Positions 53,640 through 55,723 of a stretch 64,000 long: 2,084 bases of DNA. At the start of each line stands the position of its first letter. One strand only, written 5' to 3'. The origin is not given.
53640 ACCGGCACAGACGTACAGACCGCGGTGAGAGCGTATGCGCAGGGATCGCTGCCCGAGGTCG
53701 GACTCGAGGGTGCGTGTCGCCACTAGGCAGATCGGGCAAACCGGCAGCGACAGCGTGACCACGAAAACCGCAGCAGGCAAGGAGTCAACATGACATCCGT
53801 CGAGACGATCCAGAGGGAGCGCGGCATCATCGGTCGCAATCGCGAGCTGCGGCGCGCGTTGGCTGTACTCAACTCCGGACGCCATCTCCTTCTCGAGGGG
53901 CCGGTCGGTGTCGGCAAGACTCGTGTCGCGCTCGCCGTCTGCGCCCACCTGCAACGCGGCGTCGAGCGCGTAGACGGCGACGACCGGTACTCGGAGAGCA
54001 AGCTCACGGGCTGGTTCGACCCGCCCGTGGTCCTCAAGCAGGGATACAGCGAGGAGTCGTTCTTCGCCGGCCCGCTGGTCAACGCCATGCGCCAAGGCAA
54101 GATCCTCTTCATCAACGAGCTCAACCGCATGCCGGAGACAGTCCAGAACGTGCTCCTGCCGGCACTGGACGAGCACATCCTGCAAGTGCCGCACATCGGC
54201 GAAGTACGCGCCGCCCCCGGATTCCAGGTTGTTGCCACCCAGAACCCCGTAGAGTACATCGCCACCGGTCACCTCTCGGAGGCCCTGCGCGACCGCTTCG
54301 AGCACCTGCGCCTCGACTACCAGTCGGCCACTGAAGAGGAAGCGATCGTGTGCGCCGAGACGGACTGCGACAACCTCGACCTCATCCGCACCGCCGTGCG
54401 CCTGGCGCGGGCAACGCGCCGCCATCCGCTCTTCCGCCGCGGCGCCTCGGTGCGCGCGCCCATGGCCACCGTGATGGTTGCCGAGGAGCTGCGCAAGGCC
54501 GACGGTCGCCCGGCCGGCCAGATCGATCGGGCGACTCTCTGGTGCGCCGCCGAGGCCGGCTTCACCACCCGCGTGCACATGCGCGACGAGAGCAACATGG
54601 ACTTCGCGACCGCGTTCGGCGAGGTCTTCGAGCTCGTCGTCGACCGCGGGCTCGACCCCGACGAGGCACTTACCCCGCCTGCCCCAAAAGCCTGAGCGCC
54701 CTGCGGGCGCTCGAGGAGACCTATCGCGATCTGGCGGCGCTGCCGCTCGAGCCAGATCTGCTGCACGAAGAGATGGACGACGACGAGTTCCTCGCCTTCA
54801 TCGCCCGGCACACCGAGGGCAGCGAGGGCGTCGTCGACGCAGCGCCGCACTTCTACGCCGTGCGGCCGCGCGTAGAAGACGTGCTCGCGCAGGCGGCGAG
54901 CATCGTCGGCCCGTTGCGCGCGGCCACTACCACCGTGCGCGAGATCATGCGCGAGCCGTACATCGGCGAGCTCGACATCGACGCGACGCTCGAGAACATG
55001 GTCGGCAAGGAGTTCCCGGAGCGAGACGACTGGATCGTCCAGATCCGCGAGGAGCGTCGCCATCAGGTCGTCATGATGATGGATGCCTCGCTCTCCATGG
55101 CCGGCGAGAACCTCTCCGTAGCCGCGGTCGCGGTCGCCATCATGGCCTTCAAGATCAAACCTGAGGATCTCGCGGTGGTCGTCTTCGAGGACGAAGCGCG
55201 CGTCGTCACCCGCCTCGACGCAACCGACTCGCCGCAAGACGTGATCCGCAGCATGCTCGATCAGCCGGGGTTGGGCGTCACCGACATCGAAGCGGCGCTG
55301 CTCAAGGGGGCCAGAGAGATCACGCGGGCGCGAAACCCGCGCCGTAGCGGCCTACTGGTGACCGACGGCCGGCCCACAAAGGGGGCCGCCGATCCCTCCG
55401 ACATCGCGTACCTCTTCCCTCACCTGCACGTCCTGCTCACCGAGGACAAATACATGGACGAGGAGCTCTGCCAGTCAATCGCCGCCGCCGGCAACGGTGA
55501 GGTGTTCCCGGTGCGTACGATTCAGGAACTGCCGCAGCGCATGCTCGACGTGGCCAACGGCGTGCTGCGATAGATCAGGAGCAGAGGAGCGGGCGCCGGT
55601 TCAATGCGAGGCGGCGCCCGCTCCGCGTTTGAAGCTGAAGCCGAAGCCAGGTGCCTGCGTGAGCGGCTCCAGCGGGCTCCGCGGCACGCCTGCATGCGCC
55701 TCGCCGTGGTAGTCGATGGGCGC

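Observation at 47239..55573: Nitrogenase-independent NifX-like / DUF134 / MinD-ferredoxin ATPase / Mrp cluster extended by a MoxR-VWA pair and a Sec-peroxiredoxin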

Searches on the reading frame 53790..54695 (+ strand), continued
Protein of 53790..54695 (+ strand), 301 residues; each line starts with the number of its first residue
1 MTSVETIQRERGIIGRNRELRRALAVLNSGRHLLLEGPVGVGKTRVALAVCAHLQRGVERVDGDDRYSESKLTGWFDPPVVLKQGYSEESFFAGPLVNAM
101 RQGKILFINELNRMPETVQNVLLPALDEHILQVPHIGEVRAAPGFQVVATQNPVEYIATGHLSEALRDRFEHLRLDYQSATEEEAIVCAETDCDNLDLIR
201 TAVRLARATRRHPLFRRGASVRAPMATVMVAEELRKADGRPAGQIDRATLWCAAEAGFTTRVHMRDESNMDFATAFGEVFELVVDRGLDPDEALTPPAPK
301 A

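Call 61: search_solved_structures(query=window:53790-54695:+, max_evalue=0.00001, show_alignments=3)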
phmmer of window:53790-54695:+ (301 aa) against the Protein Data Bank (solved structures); distinct sequences matched with E-value up to 0.00001: 20.
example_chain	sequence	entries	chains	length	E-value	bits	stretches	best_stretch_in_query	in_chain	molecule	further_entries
6or5_A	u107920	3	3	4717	2.3e-35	125.6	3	33-186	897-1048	Midasin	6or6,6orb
6i27_A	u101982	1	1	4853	1e-27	100.5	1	32-185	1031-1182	Midasin,Midasin,Midasin,Midasin,Midasin,Midasin,Midasin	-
6i26_A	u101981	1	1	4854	1e-27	100.5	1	32-185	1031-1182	Midasin,Midasin,Midasin,Midasin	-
6hyp_A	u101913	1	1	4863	1e-27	100.5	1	32-185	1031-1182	Midasin,Midasin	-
5jcs_s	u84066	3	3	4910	1.1e-27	100.4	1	32-185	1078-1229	Midasin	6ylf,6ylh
9qh4_A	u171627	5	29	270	2.9e-16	62.9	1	32-209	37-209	Protein NorQ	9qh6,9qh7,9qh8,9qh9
9qhd_A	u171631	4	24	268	2e-14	56.9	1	32-232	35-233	Nitric oxide reductase NorQ protein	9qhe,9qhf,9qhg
5c3c_A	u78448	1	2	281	6.3e-09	38.8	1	32-214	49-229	CbbQ/NirQ/NorQ domain protein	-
6l1q_C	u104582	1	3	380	5.3e-08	35.8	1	33-225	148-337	CbbQ protein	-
2r44_A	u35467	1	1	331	2.2e-07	33.8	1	11-179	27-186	Uncharacterized protein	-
1in8_A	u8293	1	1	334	3.6e-07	33.1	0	31-232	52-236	HOLLIDAY JUNCTION DNA HELICASE RUVB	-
3pfi_A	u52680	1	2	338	5.7e-07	32.4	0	95-187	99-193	Holliday junction ATP-dependent DNA helicase ruvB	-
1in5_A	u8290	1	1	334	6.4e-07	32.2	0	31-232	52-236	HOLLIDAY JUNCTION DNA HELICASE RUVB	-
1in4_A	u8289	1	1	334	6.7e-07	32.2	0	31-232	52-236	HOLLIDAY JUNCTION DNA HELICASE RUVB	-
1in6_A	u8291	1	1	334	1.8e-06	30.8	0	32-232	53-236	HOLLIDAY JUNCTION DNA HELICASE RUVB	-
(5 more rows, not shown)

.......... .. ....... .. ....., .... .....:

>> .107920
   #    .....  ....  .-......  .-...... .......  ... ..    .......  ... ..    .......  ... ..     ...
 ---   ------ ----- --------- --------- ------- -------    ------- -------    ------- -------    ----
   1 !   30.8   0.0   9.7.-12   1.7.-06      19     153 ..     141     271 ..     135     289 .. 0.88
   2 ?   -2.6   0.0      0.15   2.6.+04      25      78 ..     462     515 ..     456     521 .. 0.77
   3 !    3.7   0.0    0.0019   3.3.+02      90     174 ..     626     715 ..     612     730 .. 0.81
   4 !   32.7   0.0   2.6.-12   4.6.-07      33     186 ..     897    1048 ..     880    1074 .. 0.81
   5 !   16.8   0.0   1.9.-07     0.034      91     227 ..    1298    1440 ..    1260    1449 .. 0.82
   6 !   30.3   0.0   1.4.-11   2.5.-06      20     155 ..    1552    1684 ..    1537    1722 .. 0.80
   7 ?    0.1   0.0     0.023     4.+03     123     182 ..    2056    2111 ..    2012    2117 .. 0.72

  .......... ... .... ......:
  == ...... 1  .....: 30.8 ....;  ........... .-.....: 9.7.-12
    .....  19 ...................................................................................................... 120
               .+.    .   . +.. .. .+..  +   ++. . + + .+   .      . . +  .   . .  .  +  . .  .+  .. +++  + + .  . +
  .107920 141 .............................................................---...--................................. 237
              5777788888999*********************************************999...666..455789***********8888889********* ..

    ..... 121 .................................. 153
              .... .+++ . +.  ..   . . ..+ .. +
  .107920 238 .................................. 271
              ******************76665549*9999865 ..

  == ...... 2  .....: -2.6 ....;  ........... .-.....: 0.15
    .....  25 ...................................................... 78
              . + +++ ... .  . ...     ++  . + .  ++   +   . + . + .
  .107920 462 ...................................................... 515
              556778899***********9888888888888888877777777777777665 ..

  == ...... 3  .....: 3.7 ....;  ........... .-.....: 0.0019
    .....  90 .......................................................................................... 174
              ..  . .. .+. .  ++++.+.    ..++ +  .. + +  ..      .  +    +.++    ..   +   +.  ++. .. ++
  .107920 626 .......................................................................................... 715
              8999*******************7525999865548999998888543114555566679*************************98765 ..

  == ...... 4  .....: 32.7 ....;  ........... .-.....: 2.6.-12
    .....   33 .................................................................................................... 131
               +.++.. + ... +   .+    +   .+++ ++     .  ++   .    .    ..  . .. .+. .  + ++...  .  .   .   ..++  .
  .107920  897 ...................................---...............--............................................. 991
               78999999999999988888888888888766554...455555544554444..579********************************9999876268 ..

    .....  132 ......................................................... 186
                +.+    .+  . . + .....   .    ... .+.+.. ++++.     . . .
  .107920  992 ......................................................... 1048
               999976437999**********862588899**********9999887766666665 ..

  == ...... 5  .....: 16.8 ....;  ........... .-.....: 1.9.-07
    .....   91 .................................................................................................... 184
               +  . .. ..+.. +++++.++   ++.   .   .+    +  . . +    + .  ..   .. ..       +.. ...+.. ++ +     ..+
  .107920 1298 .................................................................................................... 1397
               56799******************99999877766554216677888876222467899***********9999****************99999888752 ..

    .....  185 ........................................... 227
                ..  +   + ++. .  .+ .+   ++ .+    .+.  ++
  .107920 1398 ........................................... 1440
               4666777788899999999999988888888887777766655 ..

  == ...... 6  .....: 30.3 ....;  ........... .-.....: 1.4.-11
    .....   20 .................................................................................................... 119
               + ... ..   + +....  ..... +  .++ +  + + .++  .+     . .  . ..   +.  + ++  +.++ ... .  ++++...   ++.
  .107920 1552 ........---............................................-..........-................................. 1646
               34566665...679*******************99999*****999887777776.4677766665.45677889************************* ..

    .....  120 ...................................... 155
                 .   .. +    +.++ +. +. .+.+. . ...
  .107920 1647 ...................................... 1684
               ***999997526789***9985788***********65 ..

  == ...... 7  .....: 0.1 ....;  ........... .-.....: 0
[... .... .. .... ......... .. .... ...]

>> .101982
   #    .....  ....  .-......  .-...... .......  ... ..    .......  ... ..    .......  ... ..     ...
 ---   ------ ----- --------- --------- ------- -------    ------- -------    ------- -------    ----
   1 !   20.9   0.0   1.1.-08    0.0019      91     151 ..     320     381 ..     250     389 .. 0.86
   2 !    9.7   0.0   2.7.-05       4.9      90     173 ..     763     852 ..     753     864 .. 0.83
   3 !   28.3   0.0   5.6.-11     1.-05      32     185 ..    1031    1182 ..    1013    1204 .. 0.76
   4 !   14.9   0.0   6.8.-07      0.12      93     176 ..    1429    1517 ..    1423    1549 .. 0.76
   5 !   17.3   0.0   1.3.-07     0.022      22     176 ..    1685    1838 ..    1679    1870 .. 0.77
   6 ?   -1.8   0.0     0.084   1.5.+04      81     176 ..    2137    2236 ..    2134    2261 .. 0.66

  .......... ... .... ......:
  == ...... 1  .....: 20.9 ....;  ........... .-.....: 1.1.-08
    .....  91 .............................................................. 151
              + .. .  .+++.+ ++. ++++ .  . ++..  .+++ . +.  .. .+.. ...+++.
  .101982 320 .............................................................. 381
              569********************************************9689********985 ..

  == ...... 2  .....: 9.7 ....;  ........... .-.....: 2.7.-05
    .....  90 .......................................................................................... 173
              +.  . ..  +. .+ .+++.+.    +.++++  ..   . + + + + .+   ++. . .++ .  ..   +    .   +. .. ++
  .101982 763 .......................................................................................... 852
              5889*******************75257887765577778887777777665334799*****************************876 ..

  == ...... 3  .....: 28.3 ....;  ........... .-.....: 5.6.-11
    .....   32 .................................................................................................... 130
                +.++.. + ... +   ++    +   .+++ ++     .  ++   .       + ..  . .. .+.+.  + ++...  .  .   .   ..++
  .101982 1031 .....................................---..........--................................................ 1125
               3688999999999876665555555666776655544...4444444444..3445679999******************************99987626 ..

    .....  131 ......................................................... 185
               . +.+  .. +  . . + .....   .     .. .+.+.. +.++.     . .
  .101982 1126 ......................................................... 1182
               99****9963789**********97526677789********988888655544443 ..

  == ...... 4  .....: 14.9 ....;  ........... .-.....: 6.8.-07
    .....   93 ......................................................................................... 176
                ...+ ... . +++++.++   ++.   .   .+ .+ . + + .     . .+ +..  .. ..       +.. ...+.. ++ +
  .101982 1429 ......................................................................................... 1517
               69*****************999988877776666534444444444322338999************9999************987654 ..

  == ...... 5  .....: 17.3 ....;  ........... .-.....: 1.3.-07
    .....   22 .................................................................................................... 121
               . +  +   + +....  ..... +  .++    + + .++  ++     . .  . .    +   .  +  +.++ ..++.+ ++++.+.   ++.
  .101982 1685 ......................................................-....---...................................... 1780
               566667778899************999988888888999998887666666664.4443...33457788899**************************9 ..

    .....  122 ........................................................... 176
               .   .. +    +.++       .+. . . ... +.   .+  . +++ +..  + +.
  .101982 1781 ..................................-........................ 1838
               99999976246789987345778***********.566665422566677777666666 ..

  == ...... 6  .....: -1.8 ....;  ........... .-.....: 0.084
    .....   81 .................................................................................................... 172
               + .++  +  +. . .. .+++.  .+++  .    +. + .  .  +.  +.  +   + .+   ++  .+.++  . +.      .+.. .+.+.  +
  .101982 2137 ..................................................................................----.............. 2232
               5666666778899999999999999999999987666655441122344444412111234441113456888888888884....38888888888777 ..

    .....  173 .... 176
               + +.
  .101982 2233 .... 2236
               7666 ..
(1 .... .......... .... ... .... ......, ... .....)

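Call 74: search_protein_families(library=pfam, proteins=[L001:12663-13439:-, L001:12840-13658:+, L001:13761-14738:-, L001:14242-14871:+, L003:11870-13102:-, L003:11621-12484:+, L003:13042-13866:-, L003:13955-14479:+, L002:13755-15026:+], max_evalue=0.0001)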
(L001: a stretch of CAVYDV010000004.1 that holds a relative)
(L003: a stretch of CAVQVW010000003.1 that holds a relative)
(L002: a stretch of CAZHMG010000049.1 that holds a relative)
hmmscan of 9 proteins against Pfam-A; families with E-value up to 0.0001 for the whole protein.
L001:12663-13439:- (258 aa): 0 families

L001:12840-13658:+ (272 aa): 1 family
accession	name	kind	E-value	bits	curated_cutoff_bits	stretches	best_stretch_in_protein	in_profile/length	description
PF13276.12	HTH_21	-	1.2e-11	45.1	28.1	1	36-90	3-59/60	HTH-like domain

L001:13761-14738:- (325 aa): 3 families
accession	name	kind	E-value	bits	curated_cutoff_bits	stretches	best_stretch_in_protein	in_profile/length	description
PF13561.12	adh_short_C2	-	1.4e-72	244.5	27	1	86-322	1-235/236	Enoyl-(Acyl carrier protein) reductase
PF00106.31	adh_short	-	2.4e-60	203.8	26.6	1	80-272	1-192/195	short chain dehydrogenase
PF08659.16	KR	-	2.6e-09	37.7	22.6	1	83-257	4-173/180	KR domain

L001:14242-14871:+ (209 aa): 0 families

L003:11870-13102:- (410 aa): 2 families
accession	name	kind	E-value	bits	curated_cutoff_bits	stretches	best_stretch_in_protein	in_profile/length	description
PF07670.19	Gate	-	2e-31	108.9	29.6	2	98-190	1-100/104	Nucleoside recognition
PF07664.17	FeoB_C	-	2.1e-11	43.8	26.6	1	203-253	1-52/54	Ferrous iron transport protein B C terminus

L003:11621-12484:+ (287 aa): 0 families

L003:13042-13866:- (274 aa): 3 families
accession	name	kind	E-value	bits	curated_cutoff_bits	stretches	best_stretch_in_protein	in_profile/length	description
PF02421.24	FeoB_N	-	1.8e-59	200.2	27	1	9-161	1-153/156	Ferrous iron transport protein B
PF01926.29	MMR_HSR1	-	2.4e-19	70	21.9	1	10-102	1-92/113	50S ribosome-binding GTPase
PF17910.6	FeoB_Cyto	-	1.3e-09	38.8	23.4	1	189-265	9-89/90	FeoB cytosolic helical domain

L003:13955-14479:+ (174 aa): 0 families

L002:13755-15026:+ (423 aa): 2 families
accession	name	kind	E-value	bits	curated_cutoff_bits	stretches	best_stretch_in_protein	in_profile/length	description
PF00877.26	NLPC_P60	-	2.8e-27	95.2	23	1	324-416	1-93/105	NlpC/P60 family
PF24568.1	CC_PcsB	-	9.5e-07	29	27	1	130-199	4-74/75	Peptidoglycan hydrolase PcsB, coiled-coil domain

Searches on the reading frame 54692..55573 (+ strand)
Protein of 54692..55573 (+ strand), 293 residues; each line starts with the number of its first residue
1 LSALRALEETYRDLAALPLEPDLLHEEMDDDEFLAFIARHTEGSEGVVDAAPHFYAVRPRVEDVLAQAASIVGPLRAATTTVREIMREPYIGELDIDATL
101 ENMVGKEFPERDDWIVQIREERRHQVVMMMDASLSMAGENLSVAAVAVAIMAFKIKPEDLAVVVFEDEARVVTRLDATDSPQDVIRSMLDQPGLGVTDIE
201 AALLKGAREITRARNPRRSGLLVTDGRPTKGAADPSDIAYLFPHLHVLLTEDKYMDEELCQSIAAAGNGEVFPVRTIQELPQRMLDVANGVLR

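Call 7: search_protein_families(library=pfam, proteins=[window:54692-55573:+], max_evalue=0.01)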
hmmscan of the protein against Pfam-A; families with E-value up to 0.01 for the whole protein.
window:54692-55573:+ (293 aa): 3 families
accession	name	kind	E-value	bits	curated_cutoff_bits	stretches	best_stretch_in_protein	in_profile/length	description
PF05762.20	VWA_CoxE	-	3.1e-08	33.7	26.4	1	74-227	7-160/222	VWA domain containing CoxE-like protein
PF13519.12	VWA_2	-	5.9e-08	33.7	27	1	126-226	1-106/107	von Willebrand factor type A domain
PF00092.34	VWA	-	3.2e-06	27.9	23.8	1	126-239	2-124/174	von Willebrand factor type A domain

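Call 27: search_protein_families(library=ncbifam, proteins=[window:54692-55573:+], max_evalue=0.001)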
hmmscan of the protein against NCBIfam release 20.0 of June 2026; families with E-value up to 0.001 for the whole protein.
window:54692-55573:+ (293 aa): 0 families
